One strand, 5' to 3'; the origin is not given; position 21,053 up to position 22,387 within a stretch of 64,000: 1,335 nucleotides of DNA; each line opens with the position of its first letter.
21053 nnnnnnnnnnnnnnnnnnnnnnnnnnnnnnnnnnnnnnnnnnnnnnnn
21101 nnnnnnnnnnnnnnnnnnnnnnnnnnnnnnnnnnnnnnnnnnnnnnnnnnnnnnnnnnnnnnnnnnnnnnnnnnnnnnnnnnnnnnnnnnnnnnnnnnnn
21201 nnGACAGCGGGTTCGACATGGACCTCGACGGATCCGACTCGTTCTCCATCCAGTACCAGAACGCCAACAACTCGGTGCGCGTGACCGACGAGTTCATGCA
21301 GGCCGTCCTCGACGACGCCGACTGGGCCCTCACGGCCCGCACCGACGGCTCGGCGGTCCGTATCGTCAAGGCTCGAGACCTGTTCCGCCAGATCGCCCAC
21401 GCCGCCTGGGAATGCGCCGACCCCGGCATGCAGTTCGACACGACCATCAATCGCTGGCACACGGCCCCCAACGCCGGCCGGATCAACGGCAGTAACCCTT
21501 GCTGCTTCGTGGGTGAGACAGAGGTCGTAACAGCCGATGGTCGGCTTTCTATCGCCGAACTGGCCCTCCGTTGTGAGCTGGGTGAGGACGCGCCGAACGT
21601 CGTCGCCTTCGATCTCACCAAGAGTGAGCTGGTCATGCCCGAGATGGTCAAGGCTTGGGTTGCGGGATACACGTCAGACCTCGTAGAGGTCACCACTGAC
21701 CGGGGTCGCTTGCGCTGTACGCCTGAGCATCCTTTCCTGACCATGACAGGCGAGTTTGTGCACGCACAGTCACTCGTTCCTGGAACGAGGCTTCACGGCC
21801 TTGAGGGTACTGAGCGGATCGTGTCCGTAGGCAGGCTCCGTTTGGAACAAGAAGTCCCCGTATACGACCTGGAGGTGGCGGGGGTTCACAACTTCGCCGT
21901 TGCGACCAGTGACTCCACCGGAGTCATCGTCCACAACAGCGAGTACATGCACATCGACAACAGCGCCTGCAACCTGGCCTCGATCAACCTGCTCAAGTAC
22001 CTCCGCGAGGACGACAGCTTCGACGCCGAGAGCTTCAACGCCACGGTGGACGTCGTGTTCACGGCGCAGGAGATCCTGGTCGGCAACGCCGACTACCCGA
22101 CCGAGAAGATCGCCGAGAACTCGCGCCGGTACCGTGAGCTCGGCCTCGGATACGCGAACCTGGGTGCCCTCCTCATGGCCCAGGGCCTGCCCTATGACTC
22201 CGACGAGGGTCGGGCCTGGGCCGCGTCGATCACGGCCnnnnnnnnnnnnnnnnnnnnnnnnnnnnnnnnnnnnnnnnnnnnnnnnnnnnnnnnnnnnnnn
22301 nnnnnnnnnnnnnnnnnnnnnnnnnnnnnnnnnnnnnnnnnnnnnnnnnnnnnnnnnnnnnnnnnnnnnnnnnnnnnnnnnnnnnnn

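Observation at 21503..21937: Lower-GC mini-intein sitting on the radical-generating Cys loop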

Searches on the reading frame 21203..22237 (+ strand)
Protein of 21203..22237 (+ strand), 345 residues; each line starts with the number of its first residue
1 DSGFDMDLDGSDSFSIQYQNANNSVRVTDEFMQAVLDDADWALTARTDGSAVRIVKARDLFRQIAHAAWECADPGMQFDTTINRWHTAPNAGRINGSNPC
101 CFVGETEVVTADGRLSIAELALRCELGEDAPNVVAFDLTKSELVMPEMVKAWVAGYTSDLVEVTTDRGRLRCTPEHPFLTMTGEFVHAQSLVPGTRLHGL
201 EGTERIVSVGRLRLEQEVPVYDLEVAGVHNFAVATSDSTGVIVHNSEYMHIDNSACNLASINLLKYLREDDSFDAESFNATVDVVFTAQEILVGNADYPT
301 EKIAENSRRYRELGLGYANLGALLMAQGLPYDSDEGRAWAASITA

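Call 9: find_related_loci(query=window:21203-22237:+, collection=genome_contigs, flank=3000)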
Query window:21203-22237:+ (345 aa) in genome_contigs; peptide patterns used: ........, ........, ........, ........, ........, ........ (x = any residue, [..] = any of these).
600 stretches matched a pattern (row limit reached: there are more); 594 encode a relative of the query (tblastn E <= 1e-3); the best 80 are kept; 80 distinct loci.
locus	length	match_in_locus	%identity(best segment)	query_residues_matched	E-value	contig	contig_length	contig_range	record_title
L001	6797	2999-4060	63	1-345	9e-143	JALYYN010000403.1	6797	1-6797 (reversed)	MAG: Actinomycetota bacterium isolate KAP bin40 SD1490-92_k127_1995906, whole genome shotgun sequence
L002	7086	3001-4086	56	2-345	5e-127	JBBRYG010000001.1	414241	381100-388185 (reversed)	MAG: Gaiellales bacterium isolate La5_metabat2.032 La5_metabat2.032_K_296999_L_414241_cov_29.7133, whole genome shotgun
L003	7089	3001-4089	54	1-345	1e-124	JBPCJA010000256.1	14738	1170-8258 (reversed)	MAG: Solirubrobacteraceae bacterium isolate TH_ant_mag_14 S1Ck127_140590_flag_1_multi_20.9398_len_14738, whole genome sh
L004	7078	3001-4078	53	2-345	9e-101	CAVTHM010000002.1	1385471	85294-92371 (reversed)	MAG: uncultured Thermoleophilia bacterium isolate MFD05942.bin.2.20 genome assembly, contig: contig_19845, whole genome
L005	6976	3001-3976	75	1-345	5e-68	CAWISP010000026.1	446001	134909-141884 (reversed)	MAG: uncultured Acidimicrobiales bacterium isolate MFD09222.bin.3.40 genome assembly, contig: contig_65749, whole genome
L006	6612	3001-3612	57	1-201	3e-65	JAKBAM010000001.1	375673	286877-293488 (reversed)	MAG: Actinomycetes bacterium isolate ZJ2.bin36 NODE_8_length_375673_cov_9.522935, whole genome shotgun sequence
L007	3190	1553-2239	53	1-227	3e-64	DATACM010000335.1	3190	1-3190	MAG TPA_asm: Acidimicrobiales bacterium isolate SMAG_U6724 k141_1789039, whole genome shotgun sequence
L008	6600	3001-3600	98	1-345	5e-64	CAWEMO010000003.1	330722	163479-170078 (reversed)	MAG: uncultured Acidimicrobiales bacterium isolate MFD03044.bin.1.163 genome assembly, contig: contig_19017, whole genom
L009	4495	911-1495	58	1-192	8e-64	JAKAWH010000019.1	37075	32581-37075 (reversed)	MAG: Actinomycetes bacterium isolate YP4.bin48 NODE_1521_length_37075_cov_1.802750, whole genome shotgun sequence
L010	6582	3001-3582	58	1-191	2e-63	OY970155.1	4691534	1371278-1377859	MAG: uncultured Acidimicrobiaceae bacterium isolate MFD10071.bin.2.24 genome assembly, chromosome: 1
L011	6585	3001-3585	58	1-192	2e-63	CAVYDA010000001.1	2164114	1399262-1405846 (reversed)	MAG: uncultured Acidimicrobiaceae bacterium isolate MFD01138.bin.2.30 genome assembly, contig: contig_12808, whole genom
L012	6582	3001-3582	57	1-191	2e-62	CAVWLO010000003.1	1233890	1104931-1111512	MAG: uncultured Acidimicrobiaceae bacterium isolate MFD09286.bin.2.1 genome assembly, contig: contig_30451, whole genome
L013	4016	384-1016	51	1-229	4e-62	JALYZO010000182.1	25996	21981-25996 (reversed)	MAG: Actinomycetota bacterium isolate KAP bin67 SD1490-92_k127_78363, whole genome shotgun sequence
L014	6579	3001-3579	56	2-191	1e-61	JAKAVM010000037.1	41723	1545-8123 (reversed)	MAG: Actinomycetes bacterium isolate YP3.bin99 NODE_1143_length_41723_cov_2.92396, whole genome shotgun sequence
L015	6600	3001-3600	94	1-345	2e-61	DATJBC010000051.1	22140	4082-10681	MAG TPA_asm: Acidimicrobiales bacterium isolate SMAG_U15344 k141_3663607, whole genome shotgun sequence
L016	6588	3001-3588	57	1-193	5e-61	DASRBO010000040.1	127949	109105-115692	MAG TPA_asm: Acidimicrobiales bacterium isolate SMAG_U9929 k141_7641, whole genome shotgun sequence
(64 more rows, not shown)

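Call 35: search_protein_families(library=pfam, proteins=[L016:3298-4503:+], max_evalue=0.01)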
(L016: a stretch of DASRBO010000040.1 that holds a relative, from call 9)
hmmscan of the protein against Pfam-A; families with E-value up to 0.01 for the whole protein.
L016:3298-4503:+ (402 aa): 2 families
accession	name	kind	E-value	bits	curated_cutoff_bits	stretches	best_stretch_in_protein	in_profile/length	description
PF14528.11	LAGLIDADG_3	-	3.7e-18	66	22.5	1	244-341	3-82/82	LAGLIDADG-like domain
PF14890.11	Intein_splicing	-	2.8e-07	30.9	35.8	1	54-402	40-155/155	Intein splicing domain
